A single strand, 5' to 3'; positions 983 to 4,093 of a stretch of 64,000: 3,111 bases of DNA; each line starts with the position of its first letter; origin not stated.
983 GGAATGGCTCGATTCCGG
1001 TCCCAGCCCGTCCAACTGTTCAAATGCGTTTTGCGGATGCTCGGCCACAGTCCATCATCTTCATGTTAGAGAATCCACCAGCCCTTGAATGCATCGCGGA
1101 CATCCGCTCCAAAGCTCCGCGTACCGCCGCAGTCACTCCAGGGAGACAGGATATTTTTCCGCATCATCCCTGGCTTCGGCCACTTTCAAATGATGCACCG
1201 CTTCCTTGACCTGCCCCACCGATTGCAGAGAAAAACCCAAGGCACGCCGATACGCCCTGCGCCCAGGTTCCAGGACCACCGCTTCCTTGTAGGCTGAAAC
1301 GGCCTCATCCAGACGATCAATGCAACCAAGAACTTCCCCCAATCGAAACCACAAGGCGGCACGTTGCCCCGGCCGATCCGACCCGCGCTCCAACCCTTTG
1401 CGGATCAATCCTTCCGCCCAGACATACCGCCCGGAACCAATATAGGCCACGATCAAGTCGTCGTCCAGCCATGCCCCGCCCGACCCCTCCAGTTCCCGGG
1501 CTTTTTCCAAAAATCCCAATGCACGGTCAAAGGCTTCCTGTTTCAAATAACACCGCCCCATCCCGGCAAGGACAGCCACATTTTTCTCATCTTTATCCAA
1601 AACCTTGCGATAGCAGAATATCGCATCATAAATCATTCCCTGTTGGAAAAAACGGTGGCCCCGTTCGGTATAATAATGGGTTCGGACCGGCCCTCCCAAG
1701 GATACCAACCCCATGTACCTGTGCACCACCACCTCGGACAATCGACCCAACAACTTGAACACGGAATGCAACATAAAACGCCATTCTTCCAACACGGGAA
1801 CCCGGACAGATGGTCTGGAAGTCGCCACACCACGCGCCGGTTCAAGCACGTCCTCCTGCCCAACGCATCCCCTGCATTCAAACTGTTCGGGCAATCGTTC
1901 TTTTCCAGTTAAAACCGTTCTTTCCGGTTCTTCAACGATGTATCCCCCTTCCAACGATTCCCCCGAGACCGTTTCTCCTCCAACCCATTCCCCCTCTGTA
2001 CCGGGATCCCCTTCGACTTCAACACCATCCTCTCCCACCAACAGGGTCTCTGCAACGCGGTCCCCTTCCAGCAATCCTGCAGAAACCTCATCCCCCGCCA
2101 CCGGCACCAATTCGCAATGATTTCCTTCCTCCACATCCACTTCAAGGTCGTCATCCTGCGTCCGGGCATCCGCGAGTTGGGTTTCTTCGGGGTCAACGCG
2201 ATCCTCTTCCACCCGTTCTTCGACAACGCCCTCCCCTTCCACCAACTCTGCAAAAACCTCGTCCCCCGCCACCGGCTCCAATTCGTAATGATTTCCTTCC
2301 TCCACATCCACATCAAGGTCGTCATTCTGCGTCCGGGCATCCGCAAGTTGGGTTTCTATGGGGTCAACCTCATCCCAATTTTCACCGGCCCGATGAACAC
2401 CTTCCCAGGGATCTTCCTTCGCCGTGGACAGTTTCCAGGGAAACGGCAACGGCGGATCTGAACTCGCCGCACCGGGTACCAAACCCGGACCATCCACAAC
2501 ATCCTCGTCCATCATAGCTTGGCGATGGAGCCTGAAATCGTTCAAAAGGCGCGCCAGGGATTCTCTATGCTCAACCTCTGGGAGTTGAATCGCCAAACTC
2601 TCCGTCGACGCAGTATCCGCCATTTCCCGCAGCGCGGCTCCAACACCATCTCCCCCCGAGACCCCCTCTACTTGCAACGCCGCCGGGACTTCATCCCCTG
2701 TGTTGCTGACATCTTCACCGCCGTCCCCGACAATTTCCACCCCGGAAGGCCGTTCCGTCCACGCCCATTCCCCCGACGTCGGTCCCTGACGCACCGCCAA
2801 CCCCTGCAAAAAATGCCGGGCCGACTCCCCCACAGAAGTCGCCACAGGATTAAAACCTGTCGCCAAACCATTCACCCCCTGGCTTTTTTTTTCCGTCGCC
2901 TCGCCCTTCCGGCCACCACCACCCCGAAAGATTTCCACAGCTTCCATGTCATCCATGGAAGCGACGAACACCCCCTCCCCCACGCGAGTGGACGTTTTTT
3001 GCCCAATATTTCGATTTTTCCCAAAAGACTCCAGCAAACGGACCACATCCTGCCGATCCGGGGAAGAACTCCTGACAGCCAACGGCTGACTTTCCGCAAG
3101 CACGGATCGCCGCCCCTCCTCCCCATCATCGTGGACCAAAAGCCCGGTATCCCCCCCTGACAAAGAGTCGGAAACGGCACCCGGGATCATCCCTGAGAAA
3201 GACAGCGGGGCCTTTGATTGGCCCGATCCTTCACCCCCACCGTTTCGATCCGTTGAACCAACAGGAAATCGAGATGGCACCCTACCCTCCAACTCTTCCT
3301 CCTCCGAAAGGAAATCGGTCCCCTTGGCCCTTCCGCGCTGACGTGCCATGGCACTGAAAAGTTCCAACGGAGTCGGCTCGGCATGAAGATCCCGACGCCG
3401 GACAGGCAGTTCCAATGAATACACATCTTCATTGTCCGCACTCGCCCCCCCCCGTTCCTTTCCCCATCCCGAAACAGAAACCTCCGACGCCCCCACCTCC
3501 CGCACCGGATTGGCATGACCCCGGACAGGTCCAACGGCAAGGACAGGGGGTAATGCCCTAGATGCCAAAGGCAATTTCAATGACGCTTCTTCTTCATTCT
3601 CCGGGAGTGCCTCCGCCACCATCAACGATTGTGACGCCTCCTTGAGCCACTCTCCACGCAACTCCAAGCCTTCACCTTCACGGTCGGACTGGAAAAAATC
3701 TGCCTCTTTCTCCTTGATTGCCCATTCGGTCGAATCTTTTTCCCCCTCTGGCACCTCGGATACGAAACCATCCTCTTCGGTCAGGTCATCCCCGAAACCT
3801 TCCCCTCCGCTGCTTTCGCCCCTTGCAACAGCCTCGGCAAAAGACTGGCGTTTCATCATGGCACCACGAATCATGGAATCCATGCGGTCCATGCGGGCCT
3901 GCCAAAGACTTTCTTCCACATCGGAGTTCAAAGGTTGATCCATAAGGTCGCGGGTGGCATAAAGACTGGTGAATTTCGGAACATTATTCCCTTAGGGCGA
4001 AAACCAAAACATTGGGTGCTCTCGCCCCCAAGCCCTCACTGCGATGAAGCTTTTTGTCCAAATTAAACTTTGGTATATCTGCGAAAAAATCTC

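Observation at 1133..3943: Giant MamA paralogue: ~700-aa acidic low-complexity region fused to a MamA-like TPR module, sitting where MamJ-type functions might be expected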

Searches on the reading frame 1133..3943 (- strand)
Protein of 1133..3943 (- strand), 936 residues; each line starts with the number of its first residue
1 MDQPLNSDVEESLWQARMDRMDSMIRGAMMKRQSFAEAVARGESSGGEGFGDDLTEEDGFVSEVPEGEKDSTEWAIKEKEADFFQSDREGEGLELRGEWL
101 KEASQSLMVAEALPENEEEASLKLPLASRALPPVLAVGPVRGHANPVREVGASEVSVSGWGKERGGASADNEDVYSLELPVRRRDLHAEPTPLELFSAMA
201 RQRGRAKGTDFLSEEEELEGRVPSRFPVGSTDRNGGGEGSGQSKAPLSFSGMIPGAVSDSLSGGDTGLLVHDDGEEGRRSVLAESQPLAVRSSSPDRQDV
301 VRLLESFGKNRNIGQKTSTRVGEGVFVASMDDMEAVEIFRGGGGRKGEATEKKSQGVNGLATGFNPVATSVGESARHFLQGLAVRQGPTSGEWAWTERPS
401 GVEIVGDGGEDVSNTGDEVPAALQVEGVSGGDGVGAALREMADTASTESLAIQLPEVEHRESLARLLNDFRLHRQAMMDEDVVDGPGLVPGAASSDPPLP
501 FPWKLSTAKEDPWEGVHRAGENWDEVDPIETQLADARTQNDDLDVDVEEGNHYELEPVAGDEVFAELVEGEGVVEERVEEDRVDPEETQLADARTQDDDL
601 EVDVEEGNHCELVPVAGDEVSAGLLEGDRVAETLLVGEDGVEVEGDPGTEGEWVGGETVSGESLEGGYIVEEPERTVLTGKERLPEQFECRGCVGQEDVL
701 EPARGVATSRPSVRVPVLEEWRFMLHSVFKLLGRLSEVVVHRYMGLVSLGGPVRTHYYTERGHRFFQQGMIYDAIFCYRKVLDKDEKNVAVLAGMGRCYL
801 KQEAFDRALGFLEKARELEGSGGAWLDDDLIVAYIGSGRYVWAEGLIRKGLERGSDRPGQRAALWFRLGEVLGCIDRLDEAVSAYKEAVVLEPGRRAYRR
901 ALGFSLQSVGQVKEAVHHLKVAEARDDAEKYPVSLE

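Call 6: search_protein_families(library=pfam, proteins=[window:1133-3943:-], max_evalue=0.01)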
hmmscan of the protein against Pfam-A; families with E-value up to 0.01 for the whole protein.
window:1133-3943:- (936 aa): 12 families
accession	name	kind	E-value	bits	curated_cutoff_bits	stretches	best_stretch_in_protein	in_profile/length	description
PF07719.23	TPR_2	-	3.9e-13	48.9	27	1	862-894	1-33/34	Tetratricopeptide repeat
PF00515.34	TPR_1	-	2.1e-12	46.7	27.8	0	862-893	1-32/34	Tetratricopeptide repeat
PF14559.12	TPR_19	-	2.9e-09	37.5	25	1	766-817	2-53/68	Tetratricopeptide repeat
PF13424.12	TPR_12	-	1.8e-06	28.5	30.1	0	779-818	34-74/77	Tetratricopeptide repeat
PF13428.12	TPR_14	-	2.9e-06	27.9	23.5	0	863-903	2-42/44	Tetratricopeptide repeat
PF13414.12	TPR_11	-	3.9e-06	26.9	26.8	1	762-802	1-41/42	TPR repeat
PF12895.13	ANAPC3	-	3.2e-05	24.6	27.2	1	768-819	2-53/82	Anaphase-promoting complex, cyclosome, subunit 3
PF13432.12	TPR_16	-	6.6e-05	23.7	32.7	0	761-816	3-58/65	Tetratricopeptide repeat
PF13176.12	TPR_7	-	0.001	19.4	27.9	0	792-814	2-24/36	Tetratricopeptide repeat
PF13181.12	TPR_8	-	0.0011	19.4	25.7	0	863-892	2-31/34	Tetratricopeptide repeat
PF23914.1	TPR_CcmH_CycH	-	0.0057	16.9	42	0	860-900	48-88/158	Cytochrome c-type biogenesis protein H TPR domain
PF13431.12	TPR_17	-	0.0072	17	24.4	0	777-809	1-33/34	Tetratricopeptide repeat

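Call 7: search_solved_structures(query=window:1133-3943:-, max_evalue=0.01, show_alignments=2)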
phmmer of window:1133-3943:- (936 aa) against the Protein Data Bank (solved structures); distinct sequences matched with E-value up to 0.01: 57.
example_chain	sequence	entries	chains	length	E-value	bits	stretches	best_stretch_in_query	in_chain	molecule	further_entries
9qhb_A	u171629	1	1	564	5.1e-34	120.7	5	760-893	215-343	Engineered tetratricopeptide repeat protein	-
8bu0_A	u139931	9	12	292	1.8e-20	75.8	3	760-907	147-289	Consensus tetratricopeptide repeat protein | Crystal structure of an 8-repeat consensus TPR superhelix with Zinc. | Monomer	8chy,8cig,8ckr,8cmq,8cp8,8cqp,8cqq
9qhc_A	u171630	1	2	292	2.7e-18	68.6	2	760-908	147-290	Engineered tetratricopeptide repeat protein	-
3as4_A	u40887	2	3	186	3.2e-13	51.8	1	752-929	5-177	MamA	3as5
3asd_A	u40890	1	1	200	4.1e-13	51.5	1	752-929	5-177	MamA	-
3asg_A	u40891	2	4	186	4.4e-13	51.4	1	752-929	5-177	MamA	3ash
3as8_A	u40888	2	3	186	9.9e-13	50.2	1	752-929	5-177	Magnetosome protein MamA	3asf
6b85_J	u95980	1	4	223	3.2e-12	48.6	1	862-922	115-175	TMHC4_R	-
8cus_A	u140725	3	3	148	5.6e-12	47.7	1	862-919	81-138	I432-1(NaCl) Chain A | I432-1(Imd) Chain A | I432-1-X3 Chain A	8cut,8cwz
8far_A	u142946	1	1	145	3.3e-11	45.2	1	862-922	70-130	I432-1-CC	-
8ch0_A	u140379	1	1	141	9.3e-11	43.7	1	760-893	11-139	Consensus tetratricopeptide repeat protein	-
2fo7_A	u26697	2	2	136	1.1e-10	43.5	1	761-893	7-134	SYNTHETIC CONSENSUS TPR PROTEIN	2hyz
8fwd_1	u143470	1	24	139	3.5e-10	41.8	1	862-923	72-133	O43-rpxdoc-EK1_B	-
7obi_A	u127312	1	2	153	6e-10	41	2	761-823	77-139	CTPR-rv4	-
11kc_A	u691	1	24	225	1.3e-09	39.8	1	862-925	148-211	Designed nanoparticle O43-TM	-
3vtx_A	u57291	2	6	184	2.7e-07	32.2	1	755-934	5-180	MamA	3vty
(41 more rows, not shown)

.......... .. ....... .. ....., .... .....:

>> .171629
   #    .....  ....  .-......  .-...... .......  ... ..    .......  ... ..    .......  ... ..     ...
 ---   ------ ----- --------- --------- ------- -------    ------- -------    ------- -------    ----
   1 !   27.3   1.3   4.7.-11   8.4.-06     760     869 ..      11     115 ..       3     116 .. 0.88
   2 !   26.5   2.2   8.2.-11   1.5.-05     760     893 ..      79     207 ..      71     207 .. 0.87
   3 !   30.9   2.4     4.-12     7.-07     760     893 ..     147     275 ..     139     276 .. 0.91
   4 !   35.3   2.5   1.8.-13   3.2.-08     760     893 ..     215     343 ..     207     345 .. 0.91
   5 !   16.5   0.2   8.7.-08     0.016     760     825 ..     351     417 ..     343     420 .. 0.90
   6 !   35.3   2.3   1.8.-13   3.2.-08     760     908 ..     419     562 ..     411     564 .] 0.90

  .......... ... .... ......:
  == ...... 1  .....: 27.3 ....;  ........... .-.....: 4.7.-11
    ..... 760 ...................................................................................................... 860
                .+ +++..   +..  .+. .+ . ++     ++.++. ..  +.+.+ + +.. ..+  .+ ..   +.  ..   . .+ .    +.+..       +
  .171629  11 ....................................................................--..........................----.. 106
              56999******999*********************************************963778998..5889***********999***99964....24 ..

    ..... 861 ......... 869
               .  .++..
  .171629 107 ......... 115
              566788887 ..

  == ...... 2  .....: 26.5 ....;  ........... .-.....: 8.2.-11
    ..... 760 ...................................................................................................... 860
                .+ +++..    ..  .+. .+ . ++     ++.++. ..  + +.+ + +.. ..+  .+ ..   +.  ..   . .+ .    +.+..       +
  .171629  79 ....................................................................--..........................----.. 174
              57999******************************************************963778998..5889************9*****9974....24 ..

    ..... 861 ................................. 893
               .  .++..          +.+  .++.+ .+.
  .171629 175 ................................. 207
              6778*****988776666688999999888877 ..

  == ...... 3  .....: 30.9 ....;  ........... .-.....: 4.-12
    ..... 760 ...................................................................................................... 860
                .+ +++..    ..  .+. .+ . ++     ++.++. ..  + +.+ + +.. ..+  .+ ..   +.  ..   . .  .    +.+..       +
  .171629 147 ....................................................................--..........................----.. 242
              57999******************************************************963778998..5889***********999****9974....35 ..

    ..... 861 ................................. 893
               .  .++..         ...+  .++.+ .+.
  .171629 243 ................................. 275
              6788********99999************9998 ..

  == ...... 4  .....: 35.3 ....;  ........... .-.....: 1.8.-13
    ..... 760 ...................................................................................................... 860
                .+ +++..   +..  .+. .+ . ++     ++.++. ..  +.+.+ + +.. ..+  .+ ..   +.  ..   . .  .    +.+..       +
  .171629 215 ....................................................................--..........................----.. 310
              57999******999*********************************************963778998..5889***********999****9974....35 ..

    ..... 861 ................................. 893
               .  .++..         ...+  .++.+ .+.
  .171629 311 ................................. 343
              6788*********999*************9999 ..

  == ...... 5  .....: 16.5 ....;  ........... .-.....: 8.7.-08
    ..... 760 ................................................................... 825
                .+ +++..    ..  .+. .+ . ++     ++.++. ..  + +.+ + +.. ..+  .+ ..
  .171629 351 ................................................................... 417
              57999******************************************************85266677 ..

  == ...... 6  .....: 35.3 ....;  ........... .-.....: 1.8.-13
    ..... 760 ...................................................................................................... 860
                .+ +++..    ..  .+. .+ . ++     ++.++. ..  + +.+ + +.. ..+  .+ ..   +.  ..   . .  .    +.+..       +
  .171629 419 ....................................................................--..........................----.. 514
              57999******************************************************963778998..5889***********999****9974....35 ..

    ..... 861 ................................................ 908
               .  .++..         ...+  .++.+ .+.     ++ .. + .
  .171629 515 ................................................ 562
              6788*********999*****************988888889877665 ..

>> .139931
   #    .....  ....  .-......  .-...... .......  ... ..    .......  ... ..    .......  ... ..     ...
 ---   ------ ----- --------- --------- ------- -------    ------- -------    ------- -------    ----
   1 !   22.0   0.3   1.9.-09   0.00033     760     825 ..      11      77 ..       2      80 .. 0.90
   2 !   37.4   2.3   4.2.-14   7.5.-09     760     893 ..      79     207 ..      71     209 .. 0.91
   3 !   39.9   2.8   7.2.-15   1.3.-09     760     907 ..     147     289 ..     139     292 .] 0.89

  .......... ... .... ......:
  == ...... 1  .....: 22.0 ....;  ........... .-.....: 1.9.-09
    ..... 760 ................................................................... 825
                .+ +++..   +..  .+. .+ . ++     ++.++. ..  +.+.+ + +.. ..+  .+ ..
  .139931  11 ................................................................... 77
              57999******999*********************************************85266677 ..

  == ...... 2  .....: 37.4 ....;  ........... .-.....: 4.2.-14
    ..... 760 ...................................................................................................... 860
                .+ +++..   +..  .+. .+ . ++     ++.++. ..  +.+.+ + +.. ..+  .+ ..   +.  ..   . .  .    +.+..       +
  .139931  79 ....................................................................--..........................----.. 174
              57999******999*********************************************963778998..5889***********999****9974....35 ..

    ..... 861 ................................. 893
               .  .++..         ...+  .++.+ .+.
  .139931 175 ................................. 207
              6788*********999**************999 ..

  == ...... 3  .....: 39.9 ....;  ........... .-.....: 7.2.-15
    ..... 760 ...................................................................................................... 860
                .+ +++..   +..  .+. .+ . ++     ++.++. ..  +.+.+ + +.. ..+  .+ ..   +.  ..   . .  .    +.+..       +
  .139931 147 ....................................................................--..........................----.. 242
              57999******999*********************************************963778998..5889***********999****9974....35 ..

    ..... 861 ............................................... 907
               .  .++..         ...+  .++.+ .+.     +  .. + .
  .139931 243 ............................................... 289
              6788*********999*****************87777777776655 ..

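Call 8: find_homologous_proteins(query=window:1133-3943:-, max_evalue=0.001)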
Query window:1133-3943:-: 8000 candidates shared short words with the query, none scored E <= 0.001.

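Call 12: find_encoding_contigs(protein=window:1133-3943:-, flank=10000, max_places=6)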
Protein window:1133-3943:- (936 aa): no gene with exactly this product is on record in the collection.

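Call 32: search_protein_representatives(protein=window:1133-3943:-)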
Query: 936 residues. Proteins with E-value up to 0.001 (for the whole library): 5525; up to 1e-10: 370; up to 1e-30: 8. The best 150 are listed.
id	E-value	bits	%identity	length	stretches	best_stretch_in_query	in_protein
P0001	1.8e-294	995.9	100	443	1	441-883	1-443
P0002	2.4e-101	356.8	38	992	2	700-924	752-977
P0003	2.4e-81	290.6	40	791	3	442-935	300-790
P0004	7.2e-68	246.0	44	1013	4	681-934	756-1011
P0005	9.5e-61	222.4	30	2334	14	721-916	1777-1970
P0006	1.7e-59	218.3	33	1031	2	682-922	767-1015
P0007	3.7e-46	174.1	30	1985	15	774-897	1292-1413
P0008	9.5e-36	139.7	31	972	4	760-916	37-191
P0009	6.6e-27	110.4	26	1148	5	752-921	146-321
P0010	5.4e-26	107.4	29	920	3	761-901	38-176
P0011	2.5e-25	105.2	28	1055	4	728-922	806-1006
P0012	2.4e-24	101.9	25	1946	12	728-925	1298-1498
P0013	1.4e-23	99.4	32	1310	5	758-917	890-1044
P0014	1.6e-23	99.2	31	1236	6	758-923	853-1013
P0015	6.1e-23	97.3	30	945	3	761-933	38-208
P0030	1.2e-19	86.4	28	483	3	757-926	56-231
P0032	5.4e-19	84.2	30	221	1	714-925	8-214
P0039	6.2e-18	80.7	28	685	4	721-896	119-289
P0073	2.7e-16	75.3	28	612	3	733-920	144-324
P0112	1.4e-14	69.7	29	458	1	717-923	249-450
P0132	4.0e-14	68.1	30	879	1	720-922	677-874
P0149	1.4e-13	66.3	29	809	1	721-923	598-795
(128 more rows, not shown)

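Call 35: find_related_loci(query=A1, collection=genome_contigs, flank=10000)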
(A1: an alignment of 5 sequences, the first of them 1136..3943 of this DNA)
Query A1 (936 aa) in genome_contigs; peptide patterns used: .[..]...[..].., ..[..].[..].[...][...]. (x = any residue, [..] = any of these).
57 stretches matched a pattern; 6 encode a relative of the query (tblastn E <= 1e-3); 5 distinct loci.
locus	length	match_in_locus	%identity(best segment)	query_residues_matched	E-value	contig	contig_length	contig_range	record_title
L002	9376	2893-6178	38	1-936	1e-75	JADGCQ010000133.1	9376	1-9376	MAG: Magnetococcales bacterium isolate nWRX3bin6 nWRX3_bin6_NODE_133_length_9376_cov_304.114365, whole genome shotgun se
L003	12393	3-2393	50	12-936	2e-67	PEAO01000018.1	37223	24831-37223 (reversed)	MAG: Magnetococcales bacterium DCbin2 scaffold120, whole genome shotgun sequence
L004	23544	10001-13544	48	1-935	6e-60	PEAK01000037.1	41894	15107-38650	MAG: Magnetococcales bacterium isolate HA3dbin1 scaffold47, whole genome shotgun sequence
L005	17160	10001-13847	45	6-935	2e-59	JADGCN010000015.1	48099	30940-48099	MAG: Magnetococcales bacterium isolate nWRX3bin12 nWRX3_bin12_NODE_15_length_48099_cov_14.514549, whole genome shotgun s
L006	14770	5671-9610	42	2-927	1e-56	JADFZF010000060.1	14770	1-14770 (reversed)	MAG: Magnetococcales bacterium isolate nHA5abin3 nHA5a_bin3_NODE_60_length_14770_cov_6.103519, whole genome shotgun sequ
